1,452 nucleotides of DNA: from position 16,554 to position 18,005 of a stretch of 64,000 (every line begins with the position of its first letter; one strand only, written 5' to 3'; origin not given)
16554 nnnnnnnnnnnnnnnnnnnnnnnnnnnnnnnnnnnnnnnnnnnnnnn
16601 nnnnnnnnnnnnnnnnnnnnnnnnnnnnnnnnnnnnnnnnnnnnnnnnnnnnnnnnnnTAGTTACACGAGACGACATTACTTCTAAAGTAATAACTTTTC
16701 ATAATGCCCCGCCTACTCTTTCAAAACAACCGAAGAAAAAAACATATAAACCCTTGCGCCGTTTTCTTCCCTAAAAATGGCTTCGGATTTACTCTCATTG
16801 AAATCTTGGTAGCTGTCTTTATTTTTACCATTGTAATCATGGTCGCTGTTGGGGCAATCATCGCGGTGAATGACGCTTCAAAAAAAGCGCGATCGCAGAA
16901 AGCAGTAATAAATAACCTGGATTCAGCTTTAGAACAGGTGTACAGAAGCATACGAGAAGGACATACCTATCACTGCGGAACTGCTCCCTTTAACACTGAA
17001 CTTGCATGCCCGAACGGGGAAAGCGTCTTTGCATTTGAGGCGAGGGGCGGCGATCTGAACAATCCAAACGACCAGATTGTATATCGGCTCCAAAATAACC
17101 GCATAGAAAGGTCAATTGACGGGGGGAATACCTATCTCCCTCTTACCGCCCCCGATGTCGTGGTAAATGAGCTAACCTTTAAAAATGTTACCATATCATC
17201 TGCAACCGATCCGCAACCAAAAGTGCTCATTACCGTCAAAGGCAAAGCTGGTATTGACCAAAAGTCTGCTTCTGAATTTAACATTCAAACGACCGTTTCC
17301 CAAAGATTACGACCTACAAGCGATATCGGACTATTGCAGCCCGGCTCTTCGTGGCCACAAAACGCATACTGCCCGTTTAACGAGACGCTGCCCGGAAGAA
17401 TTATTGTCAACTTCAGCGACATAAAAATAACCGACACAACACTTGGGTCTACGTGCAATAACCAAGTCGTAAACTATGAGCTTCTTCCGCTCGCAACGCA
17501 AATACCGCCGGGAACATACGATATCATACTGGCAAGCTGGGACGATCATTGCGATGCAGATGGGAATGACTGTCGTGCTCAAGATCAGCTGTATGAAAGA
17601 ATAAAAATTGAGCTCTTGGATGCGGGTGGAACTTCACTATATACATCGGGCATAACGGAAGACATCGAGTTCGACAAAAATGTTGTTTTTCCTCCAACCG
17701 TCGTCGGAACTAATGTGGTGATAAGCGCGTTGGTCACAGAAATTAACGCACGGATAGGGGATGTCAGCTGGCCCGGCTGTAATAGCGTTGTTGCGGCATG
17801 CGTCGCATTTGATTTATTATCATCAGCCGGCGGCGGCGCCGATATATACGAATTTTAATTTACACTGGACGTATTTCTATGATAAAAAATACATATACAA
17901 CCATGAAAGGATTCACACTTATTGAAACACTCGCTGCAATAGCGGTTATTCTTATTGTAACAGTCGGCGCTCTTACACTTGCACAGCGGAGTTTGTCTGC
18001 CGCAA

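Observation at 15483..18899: Four-gene pilin cluster with a tandem pair of unusually large (~380-390 aa) prepilin-like paralogs sharing a conserved ~190-aa C-terminal domain.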

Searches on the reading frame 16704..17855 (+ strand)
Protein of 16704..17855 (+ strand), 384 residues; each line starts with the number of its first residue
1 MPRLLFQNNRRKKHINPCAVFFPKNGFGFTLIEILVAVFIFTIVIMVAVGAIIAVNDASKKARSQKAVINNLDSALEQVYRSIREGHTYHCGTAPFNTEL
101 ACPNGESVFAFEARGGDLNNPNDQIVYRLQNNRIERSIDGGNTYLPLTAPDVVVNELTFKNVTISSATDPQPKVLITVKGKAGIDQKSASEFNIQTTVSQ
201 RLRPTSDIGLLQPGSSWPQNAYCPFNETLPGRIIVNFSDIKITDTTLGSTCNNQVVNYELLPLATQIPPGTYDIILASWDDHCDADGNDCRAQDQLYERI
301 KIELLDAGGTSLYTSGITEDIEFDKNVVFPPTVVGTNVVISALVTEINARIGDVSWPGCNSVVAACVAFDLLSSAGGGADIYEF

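Call 4: search_protein_families(library=pfam, proteins=[window:16704-17855:+], max_evalue=1)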
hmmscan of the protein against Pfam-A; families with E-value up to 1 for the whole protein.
window:16704-17855:+ (384 aa): 1 family
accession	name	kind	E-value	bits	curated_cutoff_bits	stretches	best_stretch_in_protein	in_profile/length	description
PF07963.17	N_methyl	-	5.9e-06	26.1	21.2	1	28-48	6-26/27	Prokaryotic N-terminal methylation motif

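Call 5: search_protein_families(library=ncbifam, proteins=[window:16704-17855:+], max_evalue=1)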
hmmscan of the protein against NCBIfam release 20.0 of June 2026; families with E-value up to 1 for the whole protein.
window:16704-17855:+ (384 aa): 17 families
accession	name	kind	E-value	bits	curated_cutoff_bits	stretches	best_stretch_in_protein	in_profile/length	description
NF041013.1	T4P_ComGE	equivalog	2.2e-07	30.9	49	1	28-78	5-55/83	competence type IV pilus minor pilin ComGE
TIGR01710.1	typeII_sec_gspG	equivalog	8.2e-05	22.6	88.85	1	28-79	2-52/134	type II secretion system major pseudopilin GspG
TIGR01707.1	gspI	equivalog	0.00015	22.2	44.35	1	28-78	1-51/101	type II secretion system minor pseudopilin GspI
TIGR01711.1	gspJ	equivalog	0.00017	21.4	64.85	1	28-84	2-58/192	type II secretion system minor pseudopilin GspJ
NF040999.1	pilin_ComGC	equivalog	0.00037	20.6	75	1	28-76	3-50/84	competence type IV pilus major pilin ComGC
TIGR02599.1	TIGR02599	subfamily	0.00042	19.7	256.5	1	28-84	1-57/361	Verru_Chthon cassette protein C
NF041002.1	pilin_ComGF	equivalog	0.0007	19.8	80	1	28-65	3-40/139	competence type IV pilus minor pilin ComGF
NF038304.1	EPS_HpsC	equivalog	0.0012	18.5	200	1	26-81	20-75/318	hormogonium polysaccharide secretion pseudopilin HpsC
TIGR02532.1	IV_pilin_GFxxxE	domain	0.002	17.9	16.3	1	28-49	3-24/24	prepilin-type N-terminal cleavage/methylation domain-containing protein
TIGR02523.1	type_IV_pilV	equivalog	0.0031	18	52.2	1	28-68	3-43/139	type IV pilus modification protein PilV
TIGR01708.2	typeII_sec_gspH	equivalog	0.0053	16.8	80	1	28-66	3-40/169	type II secretion system minor pseudopilin GspH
NF041775.1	typeIV_PilA_Myxo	equivalog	0.0057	16.6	400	1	21-65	6-49/214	type IV pilin protein PilA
NF007848.0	PRK10557.1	equivalog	0.0095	15.3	120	1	24-86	8-71/192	prepilin peptidase-dependent protein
NF040982.1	ComGD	equivalog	0.055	13.9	70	1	28-53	3-28/139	competence type IV pilus minor pilin ComGD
TIGR02596.1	TIGR02596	subfamily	0.081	13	70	1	29-79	1-51/196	Verru_Chthon cassette protein D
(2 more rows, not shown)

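Call 16: find_homologous_proteins(query=window:16704-17855:+, max_evalue=0.001)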
Query window:16704-17855:+ (384 aa): 7 proteins with E <= 0.001 among 4329 candidates.
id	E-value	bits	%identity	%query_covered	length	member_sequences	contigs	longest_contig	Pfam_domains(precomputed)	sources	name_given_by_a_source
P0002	8.3e-258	873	100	100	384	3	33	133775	PF07963.18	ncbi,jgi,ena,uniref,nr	ncbi:MAG: hypothetical protein A3C80_03345 [Candidatus Ryanbacteria bacterium RIFCSPHIGHO2_02_FULL_4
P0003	6.5e-164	564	72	93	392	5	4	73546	PF07963.18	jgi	-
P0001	2.0e-135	470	64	93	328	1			PF07963.18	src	-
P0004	1.2e-61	227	43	82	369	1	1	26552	-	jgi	jgi:type II secretory pathway pseudopilin PulG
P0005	1.4e-25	108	42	45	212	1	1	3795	-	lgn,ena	-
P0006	5.5e-23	100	40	45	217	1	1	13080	-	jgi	jgi:type II secretory pathway pseudopilin PulG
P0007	4.6e-4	38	39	28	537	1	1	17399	-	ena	-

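Call 26: search_protein_families(library=pfam, proteins=[P0007], max_evalue=0.01)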
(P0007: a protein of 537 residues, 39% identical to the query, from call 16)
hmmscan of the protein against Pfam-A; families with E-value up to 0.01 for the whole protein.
P0007 (537 aa): 1 family
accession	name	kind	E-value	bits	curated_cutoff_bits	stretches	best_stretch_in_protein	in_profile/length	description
PF00801.26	PKD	-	0.0002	21.7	23.5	0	383-438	17-67/80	PKD domain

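Call 37: find_encoding_contigs(protein=P0004, flank=10000, max_places=4)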
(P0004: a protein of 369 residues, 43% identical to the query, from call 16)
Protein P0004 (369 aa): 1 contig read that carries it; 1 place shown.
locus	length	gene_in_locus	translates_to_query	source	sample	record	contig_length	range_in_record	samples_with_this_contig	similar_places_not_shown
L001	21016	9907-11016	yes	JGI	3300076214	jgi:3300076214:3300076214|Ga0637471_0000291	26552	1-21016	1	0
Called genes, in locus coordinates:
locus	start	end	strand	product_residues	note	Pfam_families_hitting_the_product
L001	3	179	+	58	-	?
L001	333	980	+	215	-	-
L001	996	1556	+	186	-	PF04350:PilO (faint)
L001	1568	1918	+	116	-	-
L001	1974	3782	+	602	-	PF05157:MshEN, PF00437:T2SSE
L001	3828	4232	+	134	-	PF00072:Response_reg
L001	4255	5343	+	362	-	PF00437:T2SSE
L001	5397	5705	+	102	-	-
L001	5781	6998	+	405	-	PF28597:T2SSF_N, PF00482:T2SSF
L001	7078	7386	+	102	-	PF22600:MTPAP-like_central (weak), PF18765:Polbeta, PF01909:NTP_transf_2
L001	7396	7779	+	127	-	PF08780:NTase_sub_bind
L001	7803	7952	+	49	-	-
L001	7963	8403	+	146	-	PF07963:N_methyl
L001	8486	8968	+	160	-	PF07963:N_methyl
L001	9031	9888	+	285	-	PF06750:A24_N_bact, PF01478:Peptidase_A24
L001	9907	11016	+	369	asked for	-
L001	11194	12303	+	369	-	PF13385:Laminin_G_3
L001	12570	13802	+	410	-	PF07963:N_methyl (weak)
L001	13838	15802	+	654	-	PF13385:Laminin_G_3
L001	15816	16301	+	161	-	-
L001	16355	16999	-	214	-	PF01553:Acyltransferase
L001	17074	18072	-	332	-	PF00294:PfkB, PF08543:Phos_pyr_kin (weak)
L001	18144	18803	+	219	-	PF01386:Ribosomal_L25p, PF14693:Ribosomal_TL5_C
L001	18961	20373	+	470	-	PF13406:SLT_2 (faint)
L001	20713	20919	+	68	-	-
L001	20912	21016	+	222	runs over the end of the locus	PF08843:AbiEii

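Call 60: search_protein_families(library=pfam, proteins=[L001:11083-12300:+, L001:13838-15799:+, L001:15816-16298:+, L001:333-977:+, L001:996-1553:+, L001:1568-1915:+, L001:5397-5702:+], max_evalue=0.01)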
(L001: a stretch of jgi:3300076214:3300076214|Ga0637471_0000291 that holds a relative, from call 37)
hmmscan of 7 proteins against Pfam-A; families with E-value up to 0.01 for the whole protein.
L001:11083-12300:+ (406 aa): 2 families
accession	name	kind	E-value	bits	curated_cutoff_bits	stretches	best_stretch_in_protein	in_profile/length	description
PF13385.13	Laminin_G_3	-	2.4e-21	76.9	27.6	1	243-398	2-150/151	Concanavalin A-like lectin/glucanases superfamily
PF02210.31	Laminin_G_2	-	0.00061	20.7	22.9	1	304-372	27-99/126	Laminin G domain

L001:13838-15799:+ (654 aa): 2 families
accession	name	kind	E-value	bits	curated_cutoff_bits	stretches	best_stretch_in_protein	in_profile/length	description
PF13385.13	Laminin_G_3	-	8.2e-45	153.1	27.6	2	480-642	3-151/151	Concanavalin A-like lectin/glucanases superfamily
PF07963.17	N_methyl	-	0.00029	20.7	21.2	1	16-38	3-25/27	Prokaryotic N-terminal methylation motif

L001:15816-16298:+ (161 aa): 0 families

L001:333-977:+ (215 aa): 0 families

L001:996-1553:+ (186 aa): 1 family
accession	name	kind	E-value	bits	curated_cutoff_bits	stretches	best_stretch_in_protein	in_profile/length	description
PF04350.18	PilO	-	1.1e-07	32.5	22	1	128-183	83-141/145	Pilus assembly protein, PilO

L001:1568-1915:+ (116 aa): 0 families

L001:5397-5702:+ (102 aa): 0 families

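Call 65: find_encoding_contigs(protein=P0005, flank=8000, max_places=2)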
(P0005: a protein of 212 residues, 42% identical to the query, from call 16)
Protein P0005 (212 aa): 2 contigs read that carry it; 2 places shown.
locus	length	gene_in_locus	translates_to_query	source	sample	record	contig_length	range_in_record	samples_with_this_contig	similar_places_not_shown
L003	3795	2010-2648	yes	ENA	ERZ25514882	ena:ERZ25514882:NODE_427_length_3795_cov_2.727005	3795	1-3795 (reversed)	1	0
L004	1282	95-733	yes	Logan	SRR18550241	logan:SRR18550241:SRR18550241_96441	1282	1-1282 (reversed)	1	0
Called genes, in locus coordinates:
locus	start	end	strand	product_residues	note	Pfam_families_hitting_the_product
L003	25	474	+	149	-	PF07963:N_methyl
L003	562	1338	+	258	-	PF06750:A24_N_bact, PF01478:Peptidase_A24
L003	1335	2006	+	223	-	PF07963:N_methyl (weak)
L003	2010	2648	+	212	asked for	-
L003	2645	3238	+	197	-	PF07963:N_methyl (faint)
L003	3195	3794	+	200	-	?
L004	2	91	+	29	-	?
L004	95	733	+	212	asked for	-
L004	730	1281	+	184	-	?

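Call 66: find_encoding_contigs(protein=P0006, flank=8000, max_places=2)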
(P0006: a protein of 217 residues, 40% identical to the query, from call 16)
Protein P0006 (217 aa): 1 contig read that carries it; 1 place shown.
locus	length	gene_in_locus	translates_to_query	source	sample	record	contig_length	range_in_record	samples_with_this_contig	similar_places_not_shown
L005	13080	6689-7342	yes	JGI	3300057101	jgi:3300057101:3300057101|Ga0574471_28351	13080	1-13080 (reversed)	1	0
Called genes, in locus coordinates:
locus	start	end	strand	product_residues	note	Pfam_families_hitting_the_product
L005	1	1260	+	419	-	?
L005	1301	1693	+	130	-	PF00072:Response_reg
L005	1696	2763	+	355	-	PF00437:T2SSE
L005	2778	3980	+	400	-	PF28597:T2SSF_N, PF00482:T2SSF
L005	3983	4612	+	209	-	PF07963:N_methyl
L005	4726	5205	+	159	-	PF07963:N_methyl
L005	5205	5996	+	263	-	PF06750:A24_N_bact, PF01478:Peptidase_A24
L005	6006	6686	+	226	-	PF07963:N_methyl (weak)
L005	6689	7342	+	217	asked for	-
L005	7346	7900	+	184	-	-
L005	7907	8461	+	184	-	-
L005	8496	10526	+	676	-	PF22745:Nlig-Ia, PF01653:DNA_ligase_aden, PF00633:HHH (faint), PF03120:OB_DNA_ligase, PF14520:HHH_5 (faint), PF12826:HHH_2, PF00533:BRCT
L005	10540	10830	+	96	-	PF02686:GatC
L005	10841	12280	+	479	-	PF01425:Amidase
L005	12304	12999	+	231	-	-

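Call 70: find_encoding_contigs(protein=P0002, flank=4000, max_places=10)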
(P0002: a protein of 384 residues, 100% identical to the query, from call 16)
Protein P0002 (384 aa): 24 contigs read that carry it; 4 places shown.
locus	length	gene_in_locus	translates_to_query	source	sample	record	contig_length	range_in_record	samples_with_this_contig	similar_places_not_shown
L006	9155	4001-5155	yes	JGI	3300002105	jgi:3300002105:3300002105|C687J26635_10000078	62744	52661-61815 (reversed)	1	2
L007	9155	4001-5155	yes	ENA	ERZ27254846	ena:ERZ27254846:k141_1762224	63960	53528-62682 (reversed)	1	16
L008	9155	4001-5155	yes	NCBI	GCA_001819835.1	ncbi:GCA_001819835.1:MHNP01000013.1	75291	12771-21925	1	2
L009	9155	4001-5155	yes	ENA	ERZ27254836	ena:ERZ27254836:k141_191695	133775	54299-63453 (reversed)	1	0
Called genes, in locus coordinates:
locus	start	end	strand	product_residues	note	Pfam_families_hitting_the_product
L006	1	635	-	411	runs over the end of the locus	PF03979:Sigma70_r1_1, PF00140:Sigma70_r1_2, PF04542:Sigma70_r2, PF04539:Sigma70_r3, PF04545:Sigma70_r4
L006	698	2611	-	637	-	PF01807:Zn_ribbon_DnaG, PF08275:DNAG_N, PF01751:Toprim, PF13155:Toprim_2, PF13362:Toprim_3 (weak), PF13662:Toprim_4, PF10410:DnaB_bind (weak)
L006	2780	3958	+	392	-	PF07963:N_methyl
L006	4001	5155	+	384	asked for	PF07963:N_methyl (weak)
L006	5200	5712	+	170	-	-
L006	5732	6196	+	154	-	-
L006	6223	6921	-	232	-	PF01182:Glucosamine_iso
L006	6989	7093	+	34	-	-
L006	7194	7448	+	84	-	-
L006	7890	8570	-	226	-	PF01118:Semialdhyde_dh (faint), PF03807:F420_oxidored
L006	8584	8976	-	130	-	PF07883:Cupin_2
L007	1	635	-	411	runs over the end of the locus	PF03979:Sigma70_r1_1, PF00140:Sigma70_r1_2, PF04542:Sigma70_r2, PF04539:Sigma70_r3, PF04545:Sigma70_r4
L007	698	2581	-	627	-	PF01807:Zn_ribbon_DnaG, PF08275:DNAG_N, PF01751:Toprim, PF13155:Toprim_2, PF13362:Toprim_3 (weak), PF13662:Toprim_4, PF10410:DnaB_bind (weak)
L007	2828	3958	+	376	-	PF07963:N_methyl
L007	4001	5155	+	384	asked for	PF07963:N_methyl (weak)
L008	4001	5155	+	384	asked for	PF07963:N_methyl (weak)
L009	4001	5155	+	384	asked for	PF07963:N_methyl (weak)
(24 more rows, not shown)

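Call 89: list_cluster_members(proteins=[P0002, P0003, P0001])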
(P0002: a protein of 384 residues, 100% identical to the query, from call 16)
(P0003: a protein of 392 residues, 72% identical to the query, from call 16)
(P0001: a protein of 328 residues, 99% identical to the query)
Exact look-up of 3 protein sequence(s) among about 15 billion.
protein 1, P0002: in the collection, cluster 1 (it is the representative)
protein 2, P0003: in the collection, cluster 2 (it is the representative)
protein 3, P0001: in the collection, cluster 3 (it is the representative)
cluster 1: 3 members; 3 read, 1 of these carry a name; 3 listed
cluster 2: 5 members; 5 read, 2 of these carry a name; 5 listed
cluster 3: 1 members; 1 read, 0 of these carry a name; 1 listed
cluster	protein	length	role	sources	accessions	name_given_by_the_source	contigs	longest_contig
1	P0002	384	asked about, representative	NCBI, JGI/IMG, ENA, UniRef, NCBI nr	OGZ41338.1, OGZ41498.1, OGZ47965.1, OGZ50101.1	MAG: hypothetical protein A3C80_03345 [Candidatus Ryanbacteria bacterium ... | Prepilin-type N-terminal cleavage/methylation domain-containing protein n=1 ... | MAG: hypothetical protein A2W41_01285 [Candidatus Ryanbacteria bacterium ...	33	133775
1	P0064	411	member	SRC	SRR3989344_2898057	-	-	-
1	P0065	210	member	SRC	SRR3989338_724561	-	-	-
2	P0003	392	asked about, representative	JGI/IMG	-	-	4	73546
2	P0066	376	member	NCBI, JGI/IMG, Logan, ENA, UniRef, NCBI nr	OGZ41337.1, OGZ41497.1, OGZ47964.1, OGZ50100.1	MAG: hypothetical protein A3C80_03340 [Candidatus Ryanbacteria bacterium ... | Prepilin-type N-terminal cleavage/methylation domain-containing protein n=1 ... | MAG: hypothetical protein A2W41_01280 [Candidatus Ryanbacteria bacterium ...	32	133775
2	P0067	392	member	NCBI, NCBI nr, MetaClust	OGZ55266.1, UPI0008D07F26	MAG: hypothetical protein A3F85_00080 [Candidatus Ryanbacteria bacterium ... | status=active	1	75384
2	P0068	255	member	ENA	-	-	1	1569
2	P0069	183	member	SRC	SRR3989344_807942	-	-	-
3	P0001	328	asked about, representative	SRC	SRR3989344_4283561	-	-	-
